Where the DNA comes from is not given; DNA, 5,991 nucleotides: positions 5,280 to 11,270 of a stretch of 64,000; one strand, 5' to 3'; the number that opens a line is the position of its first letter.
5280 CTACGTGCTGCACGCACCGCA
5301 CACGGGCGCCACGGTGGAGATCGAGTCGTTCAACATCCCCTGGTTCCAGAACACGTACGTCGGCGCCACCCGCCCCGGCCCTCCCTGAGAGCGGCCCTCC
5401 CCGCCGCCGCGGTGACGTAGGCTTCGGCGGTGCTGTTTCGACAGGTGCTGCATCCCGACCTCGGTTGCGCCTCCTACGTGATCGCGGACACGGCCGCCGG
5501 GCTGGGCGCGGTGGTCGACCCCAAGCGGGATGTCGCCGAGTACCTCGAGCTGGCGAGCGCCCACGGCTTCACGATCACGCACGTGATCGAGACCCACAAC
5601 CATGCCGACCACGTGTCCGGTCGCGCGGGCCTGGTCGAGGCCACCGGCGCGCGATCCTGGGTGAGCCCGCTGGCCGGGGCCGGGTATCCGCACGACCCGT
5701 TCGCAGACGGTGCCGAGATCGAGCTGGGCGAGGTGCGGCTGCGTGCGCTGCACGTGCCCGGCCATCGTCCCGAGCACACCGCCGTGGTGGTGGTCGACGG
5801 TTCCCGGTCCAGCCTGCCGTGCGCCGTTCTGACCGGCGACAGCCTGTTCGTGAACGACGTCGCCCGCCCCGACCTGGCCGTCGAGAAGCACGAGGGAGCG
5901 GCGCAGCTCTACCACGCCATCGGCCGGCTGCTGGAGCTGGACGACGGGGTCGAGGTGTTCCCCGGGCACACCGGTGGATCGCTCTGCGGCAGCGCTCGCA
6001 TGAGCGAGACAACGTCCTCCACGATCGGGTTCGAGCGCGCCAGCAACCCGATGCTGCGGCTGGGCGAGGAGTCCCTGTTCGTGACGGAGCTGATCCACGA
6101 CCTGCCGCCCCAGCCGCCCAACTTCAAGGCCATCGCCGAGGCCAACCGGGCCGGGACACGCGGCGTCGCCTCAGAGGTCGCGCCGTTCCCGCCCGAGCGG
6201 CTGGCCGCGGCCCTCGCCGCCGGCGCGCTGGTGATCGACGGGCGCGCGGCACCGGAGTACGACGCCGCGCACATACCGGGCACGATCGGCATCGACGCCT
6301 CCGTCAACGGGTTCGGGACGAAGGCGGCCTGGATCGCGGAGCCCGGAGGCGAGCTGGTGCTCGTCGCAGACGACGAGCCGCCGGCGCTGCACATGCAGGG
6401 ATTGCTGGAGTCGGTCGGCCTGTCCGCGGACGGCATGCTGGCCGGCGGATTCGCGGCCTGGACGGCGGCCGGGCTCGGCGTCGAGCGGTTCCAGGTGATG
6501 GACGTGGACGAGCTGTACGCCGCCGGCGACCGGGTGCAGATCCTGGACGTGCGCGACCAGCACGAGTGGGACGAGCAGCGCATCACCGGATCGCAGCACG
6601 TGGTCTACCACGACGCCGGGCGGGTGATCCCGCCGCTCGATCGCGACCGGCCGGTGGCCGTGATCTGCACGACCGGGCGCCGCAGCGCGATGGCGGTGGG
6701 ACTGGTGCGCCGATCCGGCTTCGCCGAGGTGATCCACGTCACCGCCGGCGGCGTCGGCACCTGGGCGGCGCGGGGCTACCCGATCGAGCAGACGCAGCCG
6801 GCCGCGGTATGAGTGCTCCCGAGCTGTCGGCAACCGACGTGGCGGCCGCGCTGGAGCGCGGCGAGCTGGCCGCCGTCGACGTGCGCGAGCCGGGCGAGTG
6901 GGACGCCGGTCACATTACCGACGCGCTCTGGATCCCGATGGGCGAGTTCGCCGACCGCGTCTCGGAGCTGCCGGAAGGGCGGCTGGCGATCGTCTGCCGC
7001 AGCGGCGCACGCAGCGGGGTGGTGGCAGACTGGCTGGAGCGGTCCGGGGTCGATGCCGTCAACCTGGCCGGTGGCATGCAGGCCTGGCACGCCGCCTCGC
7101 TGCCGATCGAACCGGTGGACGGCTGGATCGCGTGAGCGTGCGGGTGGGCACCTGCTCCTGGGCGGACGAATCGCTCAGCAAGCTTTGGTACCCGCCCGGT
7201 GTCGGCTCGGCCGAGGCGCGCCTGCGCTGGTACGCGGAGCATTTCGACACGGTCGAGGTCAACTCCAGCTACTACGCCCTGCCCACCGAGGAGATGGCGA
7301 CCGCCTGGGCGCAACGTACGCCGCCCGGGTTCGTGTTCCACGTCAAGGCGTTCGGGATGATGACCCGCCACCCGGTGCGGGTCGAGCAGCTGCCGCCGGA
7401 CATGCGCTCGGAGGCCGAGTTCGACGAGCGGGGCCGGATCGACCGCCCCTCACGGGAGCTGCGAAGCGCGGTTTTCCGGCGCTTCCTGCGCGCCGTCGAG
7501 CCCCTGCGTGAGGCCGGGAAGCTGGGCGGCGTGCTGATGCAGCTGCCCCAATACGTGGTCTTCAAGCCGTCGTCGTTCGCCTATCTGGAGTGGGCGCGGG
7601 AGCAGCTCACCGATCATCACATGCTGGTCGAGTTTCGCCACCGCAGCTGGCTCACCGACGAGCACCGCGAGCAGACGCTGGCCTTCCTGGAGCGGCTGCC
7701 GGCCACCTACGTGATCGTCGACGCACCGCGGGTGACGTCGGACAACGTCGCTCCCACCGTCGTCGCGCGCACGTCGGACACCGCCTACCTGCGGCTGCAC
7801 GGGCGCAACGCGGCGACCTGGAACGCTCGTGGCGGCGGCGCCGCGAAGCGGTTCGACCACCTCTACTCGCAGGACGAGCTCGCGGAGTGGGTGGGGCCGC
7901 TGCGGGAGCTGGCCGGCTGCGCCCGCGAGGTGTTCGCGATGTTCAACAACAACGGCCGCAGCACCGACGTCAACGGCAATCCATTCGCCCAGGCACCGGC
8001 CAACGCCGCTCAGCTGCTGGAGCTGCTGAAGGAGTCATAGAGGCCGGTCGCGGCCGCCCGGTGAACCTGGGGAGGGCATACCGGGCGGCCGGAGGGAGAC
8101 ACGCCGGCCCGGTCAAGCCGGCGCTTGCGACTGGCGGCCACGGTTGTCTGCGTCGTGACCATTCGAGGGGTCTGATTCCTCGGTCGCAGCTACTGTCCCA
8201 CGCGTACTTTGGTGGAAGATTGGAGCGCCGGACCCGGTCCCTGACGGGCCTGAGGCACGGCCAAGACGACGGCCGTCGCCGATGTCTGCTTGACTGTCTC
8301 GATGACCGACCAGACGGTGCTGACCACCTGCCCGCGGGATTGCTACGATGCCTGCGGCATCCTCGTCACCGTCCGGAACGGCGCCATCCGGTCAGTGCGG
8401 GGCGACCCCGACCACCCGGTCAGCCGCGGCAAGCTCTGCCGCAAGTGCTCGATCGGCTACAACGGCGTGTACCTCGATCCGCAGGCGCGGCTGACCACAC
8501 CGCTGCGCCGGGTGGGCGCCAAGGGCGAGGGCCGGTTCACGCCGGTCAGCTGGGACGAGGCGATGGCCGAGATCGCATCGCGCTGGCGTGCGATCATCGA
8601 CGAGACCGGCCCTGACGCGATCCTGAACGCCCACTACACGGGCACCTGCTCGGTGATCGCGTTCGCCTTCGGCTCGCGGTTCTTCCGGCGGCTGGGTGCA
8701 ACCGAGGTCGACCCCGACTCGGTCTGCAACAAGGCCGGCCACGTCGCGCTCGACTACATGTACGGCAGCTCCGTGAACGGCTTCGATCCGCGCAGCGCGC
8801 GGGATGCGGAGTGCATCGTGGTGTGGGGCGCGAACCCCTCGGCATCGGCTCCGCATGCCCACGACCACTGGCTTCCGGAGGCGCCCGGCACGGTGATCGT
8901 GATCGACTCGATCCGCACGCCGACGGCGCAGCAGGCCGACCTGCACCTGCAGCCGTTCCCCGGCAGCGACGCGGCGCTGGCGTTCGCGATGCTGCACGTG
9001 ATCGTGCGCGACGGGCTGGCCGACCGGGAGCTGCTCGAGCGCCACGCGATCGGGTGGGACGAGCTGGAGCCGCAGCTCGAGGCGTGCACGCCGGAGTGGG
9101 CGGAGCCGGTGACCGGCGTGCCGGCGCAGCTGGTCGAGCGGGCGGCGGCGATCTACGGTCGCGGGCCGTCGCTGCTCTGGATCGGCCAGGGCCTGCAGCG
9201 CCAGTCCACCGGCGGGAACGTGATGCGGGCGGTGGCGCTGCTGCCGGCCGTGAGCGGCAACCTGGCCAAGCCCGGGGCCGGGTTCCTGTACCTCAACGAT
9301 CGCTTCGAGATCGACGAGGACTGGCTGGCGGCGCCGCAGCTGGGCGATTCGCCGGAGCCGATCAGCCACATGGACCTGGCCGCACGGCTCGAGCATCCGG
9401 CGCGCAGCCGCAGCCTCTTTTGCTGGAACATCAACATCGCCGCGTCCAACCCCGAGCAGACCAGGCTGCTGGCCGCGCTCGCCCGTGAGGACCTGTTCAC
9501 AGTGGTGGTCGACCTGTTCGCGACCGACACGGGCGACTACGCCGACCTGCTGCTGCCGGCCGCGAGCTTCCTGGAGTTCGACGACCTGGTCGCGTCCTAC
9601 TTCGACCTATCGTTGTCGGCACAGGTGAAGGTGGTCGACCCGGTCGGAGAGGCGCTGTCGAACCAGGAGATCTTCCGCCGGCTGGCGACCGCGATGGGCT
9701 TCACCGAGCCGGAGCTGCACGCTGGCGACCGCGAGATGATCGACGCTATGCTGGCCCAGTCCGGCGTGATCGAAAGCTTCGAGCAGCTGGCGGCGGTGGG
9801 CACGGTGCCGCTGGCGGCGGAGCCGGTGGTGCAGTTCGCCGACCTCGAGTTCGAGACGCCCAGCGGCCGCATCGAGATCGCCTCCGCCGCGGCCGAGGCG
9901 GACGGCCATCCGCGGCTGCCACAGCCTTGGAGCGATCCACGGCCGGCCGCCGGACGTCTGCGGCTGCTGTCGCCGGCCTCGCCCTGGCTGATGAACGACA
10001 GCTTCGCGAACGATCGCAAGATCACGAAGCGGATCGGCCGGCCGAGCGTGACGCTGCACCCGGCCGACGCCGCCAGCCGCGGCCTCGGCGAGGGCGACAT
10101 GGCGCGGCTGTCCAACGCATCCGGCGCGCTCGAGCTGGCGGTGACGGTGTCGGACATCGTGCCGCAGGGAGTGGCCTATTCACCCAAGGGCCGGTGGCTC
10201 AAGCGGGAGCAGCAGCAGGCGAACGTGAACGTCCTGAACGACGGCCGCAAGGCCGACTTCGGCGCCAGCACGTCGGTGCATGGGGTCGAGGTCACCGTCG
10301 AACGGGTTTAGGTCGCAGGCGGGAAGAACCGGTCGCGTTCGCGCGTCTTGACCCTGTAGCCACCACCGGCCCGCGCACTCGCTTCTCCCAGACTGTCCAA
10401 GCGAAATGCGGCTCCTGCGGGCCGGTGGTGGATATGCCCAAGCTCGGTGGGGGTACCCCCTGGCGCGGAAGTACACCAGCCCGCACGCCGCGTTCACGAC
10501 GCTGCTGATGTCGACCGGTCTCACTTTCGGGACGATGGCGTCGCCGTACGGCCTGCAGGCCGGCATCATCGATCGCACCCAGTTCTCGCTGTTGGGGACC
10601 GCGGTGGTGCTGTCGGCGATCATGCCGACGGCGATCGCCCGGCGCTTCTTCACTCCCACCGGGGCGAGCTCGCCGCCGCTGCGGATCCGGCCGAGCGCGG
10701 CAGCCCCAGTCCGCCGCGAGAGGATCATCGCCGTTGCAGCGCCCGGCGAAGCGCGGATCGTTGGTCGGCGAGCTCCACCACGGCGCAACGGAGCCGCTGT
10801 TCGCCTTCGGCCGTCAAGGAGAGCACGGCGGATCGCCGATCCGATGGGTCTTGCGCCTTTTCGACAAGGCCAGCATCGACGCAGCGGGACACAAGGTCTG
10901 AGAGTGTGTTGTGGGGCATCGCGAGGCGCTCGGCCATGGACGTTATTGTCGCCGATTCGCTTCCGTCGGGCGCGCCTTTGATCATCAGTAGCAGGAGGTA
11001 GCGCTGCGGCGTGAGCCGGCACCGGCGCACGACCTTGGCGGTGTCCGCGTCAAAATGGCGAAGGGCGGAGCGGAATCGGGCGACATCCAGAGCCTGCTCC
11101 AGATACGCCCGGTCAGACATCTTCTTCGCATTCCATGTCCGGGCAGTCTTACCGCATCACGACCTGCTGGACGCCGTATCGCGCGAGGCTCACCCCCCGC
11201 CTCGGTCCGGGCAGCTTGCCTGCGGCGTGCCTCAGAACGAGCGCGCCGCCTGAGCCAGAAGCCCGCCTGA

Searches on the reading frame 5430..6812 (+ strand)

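Call 79: search_protein_families(library=pfam, max_evalue=0.001, proteins=[window:5430-6812:+])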
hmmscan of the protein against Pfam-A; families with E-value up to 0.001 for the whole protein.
window:5430-6812:+ (460 aa): 2 families
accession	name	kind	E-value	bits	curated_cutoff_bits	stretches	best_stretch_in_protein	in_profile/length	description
PF00581.25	Rhodanese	-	2.4e-20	73.3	22.2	2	361-447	4-101/102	Rhodanese-like domain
PF00753.33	Lactamase_B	-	4.9e-12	46.6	22.7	1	11-180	4-196/196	Metallo-beta-lactamase superfamily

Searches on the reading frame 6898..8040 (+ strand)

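Call 79: search_protein_families(library=pfam, max_evalue=0.001, proteins=[window:6898-8040:+])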
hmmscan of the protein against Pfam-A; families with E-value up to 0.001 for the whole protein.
window:6898-8040:+ (380 aa): 1 family
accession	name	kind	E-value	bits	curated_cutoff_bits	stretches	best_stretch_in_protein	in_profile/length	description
PF01904.24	DUF72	-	4.5e-56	190.7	25.3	1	98-355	1-205/217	Protein of unknown function DUF72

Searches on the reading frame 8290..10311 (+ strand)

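Call 79: search_protein_families(library=pfam, max_evalue=0.001, proteins=[window:8290-10311:+])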
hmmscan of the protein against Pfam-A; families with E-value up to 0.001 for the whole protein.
window:8290-10311:+ (673 aa): 3 families
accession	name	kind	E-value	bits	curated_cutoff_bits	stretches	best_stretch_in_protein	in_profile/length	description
PF00384.28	Molybdopterin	-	3.4e-42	145.2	24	1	67-467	1-352/353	Molybdopterin oxidoreductase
PF01568.27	Molydop_binding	-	6.7e-15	55.5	26.8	1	557-650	1-93/110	Molydopterin dinucleotide binding domain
PF04879.21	Molybdop_Fe4S4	-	2e-14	53.7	22.7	1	8-61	2-54/55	Molybdopterin oxidoreductase Fe4S4 domain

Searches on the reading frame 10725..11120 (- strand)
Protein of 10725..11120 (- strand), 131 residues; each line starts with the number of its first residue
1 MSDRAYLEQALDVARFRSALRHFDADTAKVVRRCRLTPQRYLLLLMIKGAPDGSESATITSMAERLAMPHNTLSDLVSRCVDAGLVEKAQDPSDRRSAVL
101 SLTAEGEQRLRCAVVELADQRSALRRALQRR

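Call 3: search_protein_families(library=pfam, proteins=[window:10725-11120:-], max_evalue=0.01)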
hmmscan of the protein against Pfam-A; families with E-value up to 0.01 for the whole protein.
window:10725-11120:- (131 aa): 3 families
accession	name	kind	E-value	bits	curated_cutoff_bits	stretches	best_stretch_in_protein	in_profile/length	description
PF12802.13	MarR_2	-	4e-11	43.4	27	1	36-97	3-61/61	MarR family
PF01047.28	MarR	-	1e-05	25.7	24.6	1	36-97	1-58/59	MarR family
PF13463.12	HTH_27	-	8.9e-05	23.1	22.2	1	56-106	18-68/68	Winged helix DNA-binding domain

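Call 4: search_protein_families(library=ncbifam, proteins=[window:10725-11120:-], max_evalue=0.01)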
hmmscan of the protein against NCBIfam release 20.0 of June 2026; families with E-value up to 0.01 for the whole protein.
window:10725-11120:- (131 aa): 7 families
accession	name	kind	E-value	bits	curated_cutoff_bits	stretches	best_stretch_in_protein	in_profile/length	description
NF041230.1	BagL_FevM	exception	5.1e-07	29.8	230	1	35-119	37-117/145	MarR family transcriptional regulator BagL/FevM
NF053777.1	Saro0803TransReg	equivalog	7.9e-07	28.9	200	1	33-124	32-119/140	Saro_0803 family transcriptional regulator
NF045593.1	bilirub_TF_BilQ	equivalog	2.9e-06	27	125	1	27-111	19-99/135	bilirubin utilization transcriptional regulator BilQ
NF052638.1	TransRegOhrRVib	equivalog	0.0001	22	200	1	34-109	33-104/141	transcriptional regulator OhrR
TIGR02337.1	HpaR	equivalog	0.00013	21.8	121.2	1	30-128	20-114/130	homoprotocatechuate degradation operon regulator HpaR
NF047395.1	TransRegLtdR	equivalog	0.0068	16.1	250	1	76-117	85-125/166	transcriptional regulator LdtR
NF052438.1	TransRegRv0880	equivalog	0.009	15.8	220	0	61-109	55-101/143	Rv0880 family HTH-type transcriptional regulator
